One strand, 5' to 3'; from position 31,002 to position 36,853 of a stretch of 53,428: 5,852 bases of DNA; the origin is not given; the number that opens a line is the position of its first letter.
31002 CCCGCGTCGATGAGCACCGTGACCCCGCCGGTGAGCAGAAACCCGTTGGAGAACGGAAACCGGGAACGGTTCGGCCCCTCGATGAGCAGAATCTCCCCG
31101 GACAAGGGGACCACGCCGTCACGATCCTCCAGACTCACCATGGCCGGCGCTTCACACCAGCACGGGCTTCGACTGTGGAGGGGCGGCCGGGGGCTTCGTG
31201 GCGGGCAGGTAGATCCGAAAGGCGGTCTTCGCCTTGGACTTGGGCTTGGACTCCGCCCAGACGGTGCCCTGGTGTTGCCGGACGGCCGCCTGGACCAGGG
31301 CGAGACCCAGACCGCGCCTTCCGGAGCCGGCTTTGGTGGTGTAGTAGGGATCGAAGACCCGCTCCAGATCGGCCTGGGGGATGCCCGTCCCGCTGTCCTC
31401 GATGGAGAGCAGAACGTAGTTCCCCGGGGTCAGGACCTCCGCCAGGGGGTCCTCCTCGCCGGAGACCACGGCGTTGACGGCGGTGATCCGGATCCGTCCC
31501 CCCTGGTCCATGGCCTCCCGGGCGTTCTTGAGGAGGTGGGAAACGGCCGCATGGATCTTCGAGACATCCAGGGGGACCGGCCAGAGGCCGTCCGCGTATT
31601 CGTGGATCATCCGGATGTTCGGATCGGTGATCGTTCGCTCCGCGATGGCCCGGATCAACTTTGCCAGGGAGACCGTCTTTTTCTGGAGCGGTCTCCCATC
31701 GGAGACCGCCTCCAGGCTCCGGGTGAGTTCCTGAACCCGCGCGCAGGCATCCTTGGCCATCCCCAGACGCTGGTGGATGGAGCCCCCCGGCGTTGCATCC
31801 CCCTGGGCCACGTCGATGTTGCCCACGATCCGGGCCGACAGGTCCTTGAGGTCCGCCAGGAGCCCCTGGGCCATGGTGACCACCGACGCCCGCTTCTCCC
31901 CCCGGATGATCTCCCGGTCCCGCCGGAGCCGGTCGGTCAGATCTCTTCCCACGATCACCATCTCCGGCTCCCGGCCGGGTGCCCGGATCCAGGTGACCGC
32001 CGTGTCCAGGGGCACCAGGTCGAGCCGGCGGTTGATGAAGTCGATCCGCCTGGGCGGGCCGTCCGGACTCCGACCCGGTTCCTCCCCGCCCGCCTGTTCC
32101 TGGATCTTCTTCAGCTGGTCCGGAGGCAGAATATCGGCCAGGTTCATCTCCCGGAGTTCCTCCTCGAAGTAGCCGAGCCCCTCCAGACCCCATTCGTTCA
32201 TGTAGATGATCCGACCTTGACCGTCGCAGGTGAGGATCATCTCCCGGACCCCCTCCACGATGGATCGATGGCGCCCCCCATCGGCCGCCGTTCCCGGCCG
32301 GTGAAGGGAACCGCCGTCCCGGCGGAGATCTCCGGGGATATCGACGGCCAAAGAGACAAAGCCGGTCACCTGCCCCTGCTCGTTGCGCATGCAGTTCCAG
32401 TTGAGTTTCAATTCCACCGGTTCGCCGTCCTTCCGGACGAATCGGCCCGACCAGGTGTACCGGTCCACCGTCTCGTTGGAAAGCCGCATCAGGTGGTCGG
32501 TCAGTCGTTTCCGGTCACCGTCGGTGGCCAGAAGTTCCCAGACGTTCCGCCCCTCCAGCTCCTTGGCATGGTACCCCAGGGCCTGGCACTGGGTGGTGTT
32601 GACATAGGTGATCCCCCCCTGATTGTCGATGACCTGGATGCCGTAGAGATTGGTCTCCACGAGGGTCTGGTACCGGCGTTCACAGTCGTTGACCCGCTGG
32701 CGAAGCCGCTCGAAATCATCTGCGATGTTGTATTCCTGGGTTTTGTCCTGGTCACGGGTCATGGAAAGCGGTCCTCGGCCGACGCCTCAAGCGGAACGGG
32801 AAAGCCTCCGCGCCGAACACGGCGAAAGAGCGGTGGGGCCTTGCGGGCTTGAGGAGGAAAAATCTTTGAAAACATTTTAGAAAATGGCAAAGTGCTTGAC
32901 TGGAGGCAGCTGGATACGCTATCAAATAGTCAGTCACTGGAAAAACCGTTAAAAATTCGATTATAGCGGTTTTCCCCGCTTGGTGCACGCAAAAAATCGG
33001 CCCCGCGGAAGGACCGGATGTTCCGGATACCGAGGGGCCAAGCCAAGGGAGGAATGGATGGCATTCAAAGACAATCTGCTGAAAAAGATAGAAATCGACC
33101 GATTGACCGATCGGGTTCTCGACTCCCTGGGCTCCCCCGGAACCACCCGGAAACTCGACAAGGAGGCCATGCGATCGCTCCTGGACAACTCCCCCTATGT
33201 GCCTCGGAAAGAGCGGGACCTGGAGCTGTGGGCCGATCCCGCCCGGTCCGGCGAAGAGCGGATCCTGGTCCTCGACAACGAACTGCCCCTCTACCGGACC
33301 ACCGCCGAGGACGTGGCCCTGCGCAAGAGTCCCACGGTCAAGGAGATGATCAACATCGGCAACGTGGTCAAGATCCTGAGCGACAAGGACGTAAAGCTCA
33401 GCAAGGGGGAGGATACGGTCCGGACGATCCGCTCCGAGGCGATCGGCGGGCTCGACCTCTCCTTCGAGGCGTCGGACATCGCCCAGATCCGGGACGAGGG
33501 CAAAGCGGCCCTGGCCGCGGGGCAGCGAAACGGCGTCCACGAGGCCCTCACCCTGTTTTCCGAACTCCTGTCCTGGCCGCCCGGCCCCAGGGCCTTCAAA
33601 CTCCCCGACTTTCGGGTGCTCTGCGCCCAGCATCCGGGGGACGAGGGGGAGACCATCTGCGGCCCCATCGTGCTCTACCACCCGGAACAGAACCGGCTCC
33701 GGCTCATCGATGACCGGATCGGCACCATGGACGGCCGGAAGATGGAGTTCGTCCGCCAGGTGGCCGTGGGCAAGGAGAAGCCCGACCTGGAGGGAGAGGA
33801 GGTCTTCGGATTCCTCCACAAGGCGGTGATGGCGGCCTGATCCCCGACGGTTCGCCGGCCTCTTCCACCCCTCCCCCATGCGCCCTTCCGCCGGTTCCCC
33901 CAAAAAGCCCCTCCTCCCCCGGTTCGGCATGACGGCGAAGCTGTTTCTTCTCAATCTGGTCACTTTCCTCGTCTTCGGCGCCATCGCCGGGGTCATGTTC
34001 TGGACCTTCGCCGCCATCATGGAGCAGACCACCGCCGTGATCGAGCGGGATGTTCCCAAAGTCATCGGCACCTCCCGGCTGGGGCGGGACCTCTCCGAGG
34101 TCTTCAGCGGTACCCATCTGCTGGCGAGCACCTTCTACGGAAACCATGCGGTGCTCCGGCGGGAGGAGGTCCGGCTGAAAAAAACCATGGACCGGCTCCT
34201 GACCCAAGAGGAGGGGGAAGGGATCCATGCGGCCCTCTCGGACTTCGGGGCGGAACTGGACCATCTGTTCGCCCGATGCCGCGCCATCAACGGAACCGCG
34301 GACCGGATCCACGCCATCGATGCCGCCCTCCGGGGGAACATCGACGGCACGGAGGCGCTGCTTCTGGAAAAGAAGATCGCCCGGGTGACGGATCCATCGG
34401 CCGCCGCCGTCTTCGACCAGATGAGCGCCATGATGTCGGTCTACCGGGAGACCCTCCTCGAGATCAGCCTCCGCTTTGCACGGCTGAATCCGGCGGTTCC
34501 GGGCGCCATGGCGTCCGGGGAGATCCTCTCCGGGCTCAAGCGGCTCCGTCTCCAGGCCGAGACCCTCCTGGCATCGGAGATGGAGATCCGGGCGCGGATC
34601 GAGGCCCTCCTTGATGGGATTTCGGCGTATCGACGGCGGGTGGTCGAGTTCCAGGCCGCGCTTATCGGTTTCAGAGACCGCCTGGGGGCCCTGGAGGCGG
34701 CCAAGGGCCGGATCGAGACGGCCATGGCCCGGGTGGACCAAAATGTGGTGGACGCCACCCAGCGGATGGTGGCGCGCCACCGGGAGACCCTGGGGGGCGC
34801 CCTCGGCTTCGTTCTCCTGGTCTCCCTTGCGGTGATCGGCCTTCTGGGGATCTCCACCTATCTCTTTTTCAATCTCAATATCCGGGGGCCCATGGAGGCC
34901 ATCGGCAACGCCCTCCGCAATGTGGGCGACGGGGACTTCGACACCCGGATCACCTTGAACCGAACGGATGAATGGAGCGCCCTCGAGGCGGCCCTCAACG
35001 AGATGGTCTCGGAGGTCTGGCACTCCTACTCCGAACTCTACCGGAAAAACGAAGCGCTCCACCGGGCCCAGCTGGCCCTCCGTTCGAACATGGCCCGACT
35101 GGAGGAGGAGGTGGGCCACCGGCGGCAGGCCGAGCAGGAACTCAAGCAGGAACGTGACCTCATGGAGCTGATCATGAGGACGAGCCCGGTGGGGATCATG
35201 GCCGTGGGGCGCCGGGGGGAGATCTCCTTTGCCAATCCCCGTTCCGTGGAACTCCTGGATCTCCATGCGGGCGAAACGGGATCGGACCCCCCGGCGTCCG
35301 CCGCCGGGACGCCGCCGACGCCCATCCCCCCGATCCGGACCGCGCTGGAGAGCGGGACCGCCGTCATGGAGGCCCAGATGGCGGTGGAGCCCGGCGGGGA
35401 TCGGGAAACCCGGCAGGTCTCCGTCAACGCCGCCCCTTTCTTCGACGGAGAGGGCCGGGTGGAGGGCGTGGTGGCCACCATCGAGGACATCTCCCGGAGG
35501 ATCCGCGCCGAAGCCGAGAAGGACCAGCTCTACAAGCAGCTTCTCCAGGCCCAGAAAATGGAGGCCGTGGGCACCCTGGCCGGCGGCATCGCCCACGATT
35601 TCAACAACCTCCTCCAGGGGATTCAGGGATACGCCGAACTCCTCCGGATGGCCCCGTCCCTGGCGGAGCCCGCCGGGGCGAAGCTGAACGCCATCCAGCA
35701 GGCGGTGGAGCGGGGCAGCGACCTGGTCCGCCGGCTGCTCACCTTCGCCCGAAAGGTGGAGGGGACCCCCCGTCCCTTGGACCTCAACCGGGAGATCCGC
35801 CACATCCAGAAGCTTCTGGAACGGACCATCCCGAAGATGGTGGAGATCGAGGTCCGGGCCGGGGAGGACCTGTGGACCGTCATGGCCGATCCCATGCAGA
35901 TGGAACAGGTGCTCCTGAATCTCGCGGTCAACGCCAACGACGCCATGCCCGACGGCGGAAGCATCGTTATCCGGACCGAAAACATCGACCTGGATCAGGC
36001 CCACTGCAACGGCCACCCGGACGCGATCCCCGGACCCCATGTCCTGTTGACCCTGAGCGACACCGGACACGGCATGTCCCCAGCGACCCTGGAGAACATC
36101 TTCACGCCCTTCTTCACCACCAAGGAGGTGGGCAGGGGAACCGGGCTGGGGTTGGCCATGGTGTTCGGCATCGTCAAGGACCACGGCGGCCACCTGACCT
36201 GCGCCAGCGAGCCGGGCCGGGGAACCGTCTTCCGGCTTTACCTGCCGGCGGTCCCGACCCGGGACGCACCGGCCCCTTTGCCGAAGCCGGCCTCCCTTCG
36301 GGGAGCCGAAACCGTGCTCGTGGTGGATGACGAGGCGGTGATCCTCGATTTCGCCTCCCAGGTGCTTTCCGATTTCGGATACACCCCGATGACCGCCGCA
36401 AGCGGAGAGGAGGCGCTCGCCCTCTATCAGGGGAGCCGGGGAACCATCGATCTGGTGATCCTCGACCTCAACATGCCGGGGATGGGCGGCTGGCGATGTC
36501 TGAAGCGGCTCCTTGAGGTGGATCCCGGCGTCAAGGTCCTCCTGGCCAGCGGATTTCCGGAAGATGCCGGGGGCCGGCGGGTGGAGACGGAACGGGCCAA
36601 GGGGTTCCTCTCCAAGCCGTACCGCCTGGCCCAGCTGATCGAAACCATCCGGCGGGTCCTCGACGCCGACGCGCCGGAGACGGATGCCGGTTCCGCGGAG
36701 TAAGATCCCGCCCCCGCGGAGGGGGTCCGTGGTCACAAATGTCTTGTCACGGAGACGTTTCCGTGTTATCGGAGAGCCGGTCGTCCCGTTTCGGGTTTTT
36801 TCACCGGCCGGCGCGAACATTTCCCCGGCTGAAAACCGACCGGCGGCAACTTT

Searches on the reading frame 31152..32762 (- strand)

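Call 58: search_protein_families(library=pfam, proteins=[window:31152-32762:-], max_evalue=0.00001)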
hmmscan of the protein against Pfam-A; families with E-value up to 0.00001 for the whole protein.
window:31152-32762:- (536 aa): 6 families
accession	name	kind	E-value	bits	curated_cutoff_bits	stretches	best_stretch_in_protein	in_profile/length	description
PF02518.31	HATPase_c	-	7e-22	78.4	26.4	1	399-522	2-110/111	Histidine kinase-, DNA gyrase B-, and HSP90-like ATPase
PF00989.32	PAS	-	1.4e-19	70.6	22.6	1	30-141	2-112/113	PAS fold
PF13426.13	PAS_9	-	5.7e-18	65.5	27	1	45-142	6-101/103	PAS domain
PF08448.16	PAS_4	-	5.4e-13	49.6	23.1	1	42-142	8-105/110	PAS fold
PF13188.13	PAS_8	-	2.6e-12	46.6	21.8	0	29-86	1-55/65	PAS domain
PF08447.18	PAS_3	-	2.7e-11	44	25.6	1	52-137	2-87/89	PAS fold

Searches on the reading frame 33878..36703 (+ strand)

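Call 58: search_protein_families(library=pfam, proteins=[window:33878-36703:+], max_evalue=0.00001)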
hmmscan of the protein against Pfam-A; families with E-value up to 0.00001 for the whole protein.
window:33878-36703:+ (941 aa): 6 families
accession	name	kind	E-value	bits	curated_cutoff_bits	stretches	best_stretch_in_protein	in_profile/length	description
PF02518.31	HATPase_c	-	2.4e-22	79.9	26.4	1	671-791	2-109/111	Histidine kinase-, DNA gyrase B-, and HSP90-like ATPase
PF00072.30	Response_reg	-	4.1e-20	72.4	30.2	1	813-925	1-111/111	Response regulator receiver domain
PF00512.31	HisKA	-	2.7e-11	43.8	26.9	1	565-626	3-63/66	His Kinase A (phospho-acceptor) domain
PF08448.16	PAS_4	-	1e-07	32.6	23.1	1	435-541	3-108/110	PAS fold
PF00672.30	HAMP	-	2.2e-07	31.5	25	1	333-379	4-50/53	HAMP domain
PF00989.32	PAS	-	1.8e-06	28.4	22.6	0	429-538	3-113/113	PAS fold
